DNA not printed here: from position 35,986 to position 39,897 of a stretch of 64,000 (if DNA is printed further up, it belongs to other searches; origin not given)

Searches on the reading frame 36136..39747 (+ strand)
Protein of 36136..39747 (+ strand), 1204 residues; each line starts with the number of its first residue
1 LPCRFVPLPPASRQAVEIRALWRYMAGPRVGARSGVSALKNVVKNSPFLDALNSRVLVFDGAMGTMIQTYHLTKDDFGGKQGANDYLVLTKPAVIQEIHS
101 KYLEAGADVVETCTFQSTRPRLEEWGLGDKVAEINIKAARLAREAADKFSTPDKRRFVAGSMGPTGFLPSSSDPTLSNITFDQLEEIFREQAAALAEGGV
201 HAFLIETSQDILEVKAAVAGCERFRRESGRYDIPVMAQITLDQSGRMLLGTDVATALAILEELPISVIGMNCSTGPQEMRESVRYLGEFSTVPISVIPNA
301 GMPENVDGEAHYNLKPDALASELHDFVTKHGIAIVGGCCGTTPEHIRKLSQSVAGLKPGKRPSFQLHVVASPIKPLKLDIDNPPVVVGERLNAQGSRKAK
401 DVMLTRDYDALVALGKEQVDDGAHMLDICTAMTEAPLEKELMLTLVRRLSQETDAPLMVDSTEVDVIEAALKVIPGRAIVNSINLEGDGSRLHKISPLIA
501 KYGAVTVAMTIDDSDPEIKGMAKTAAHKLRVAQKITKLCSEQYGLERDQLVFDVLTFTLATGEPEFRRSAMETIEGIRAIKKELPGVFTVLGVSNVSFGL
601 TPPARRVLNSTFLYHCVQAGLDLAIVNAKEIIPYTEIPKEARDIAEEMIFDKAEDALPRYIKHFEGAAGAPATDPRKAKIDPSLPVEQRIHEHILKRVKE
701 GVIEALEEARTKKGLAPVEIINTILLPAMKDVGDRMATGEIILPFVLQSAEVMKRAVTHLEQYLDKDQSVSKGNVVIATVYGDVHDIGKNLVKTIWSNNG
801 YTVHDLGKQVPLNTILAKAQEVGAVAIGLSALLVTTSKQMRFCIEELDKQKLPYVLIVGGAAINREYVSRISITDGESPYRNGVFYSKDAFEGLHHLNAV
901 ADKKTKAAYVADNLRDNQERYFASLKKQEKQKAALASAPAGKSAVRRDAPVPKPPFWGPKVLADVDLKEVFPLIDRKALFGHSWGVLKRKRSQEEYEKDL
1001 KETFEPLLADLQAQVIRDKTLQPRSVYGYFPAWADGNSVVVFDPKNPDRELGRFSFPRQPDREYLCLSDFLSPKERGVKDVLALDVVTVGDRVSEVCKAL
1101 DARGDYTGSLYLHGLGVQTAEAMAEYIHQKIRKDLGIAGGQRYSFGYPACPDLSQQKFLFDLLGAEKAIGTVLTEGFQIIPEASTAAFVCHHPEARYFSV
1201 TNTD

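Call 69: search_protein_families(library=ncbifam, max_evalue=1e-10, proteins=[window:36136-39747:+])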
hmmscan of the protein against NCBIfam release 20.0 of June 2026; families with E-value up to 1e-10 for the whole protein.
window:36136-39747:+ (1204 aa): 14 families
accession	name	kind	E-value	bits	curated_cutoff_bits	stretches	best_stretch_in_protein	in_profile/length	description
TIGR02082.1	metH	equivalog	0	1120.7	1010.85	1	52-1200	1-1182/1182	methionine synthase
NF007024.0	PRK09490.1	equivalog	6.1e-248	825.9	1497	1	46-1202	10-1201/1234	methionine synthase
NF006396.0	PRK08645.1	equivalog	2.2e-76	257.3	453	1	47-361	3-292/611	bifunctional homocysteine S-methyltransferase/methylenetetrahydrofolate reductase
NF005719.0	PRK07535.1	domain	3.8e-51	173.8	259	1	385-629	2-230/268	methyltetrahydrofolate:corrinoid/iron-sulfur protein methyltransferase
NF005718.0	PRK07534.1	equivalog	4.4e-49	167.5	338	1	52-365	10-306/337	betaine--homocysteine S-methyltransferase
TIGR02370.1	pyl_corrinoid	subfamily_domain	2.2e-40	138.2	215.3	1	691-873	3-187/197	methyltransferase cognate corrinoid protein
NF007020.0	PRK09485.1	equivalog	1.2e-35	123.1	215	1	52-353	8-303/306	homocysteine S-methyltransferase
NF041607.1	dimeth_corrin_MtbC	equivalog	1.3e-35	122.8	350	1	693-871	4-183/203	dimethylamine corrinoid protein MtbC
NF047996.1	corrin_MtgC_2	exception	3.2e-32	111.8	370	1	708-873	25-192/212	glycine betaine-specific corrinoid protein MtgC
NF040669.1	MtaC2_Meth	equivalog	4e-30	105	450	1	657-874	13-229/267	methanol--corrinoid protein MtaC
NF047995.1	corrinoid_MtgC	exception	2.3e-29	102.4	310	1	702-872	19-194/215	glycine betaine-specific corrinoid protein MtgC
NF040655.1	MtaC_Meth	equivalog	5.2e-27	94.5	420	1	688-872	37-219/253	methanol--corrinoid protein MtaC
NF040758.1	CODH_ACS_meth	exception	5.3e-22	78.4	370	1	385-629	5-234/261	carbon monoxide dehydrogenase/acetyl-CoA synthase methytransferase subunit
NF052513.1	TransRegCarH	equivalog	1.8e-11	43.8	400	1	710-872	105-260/274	HTH-type transcriptional repressor CarH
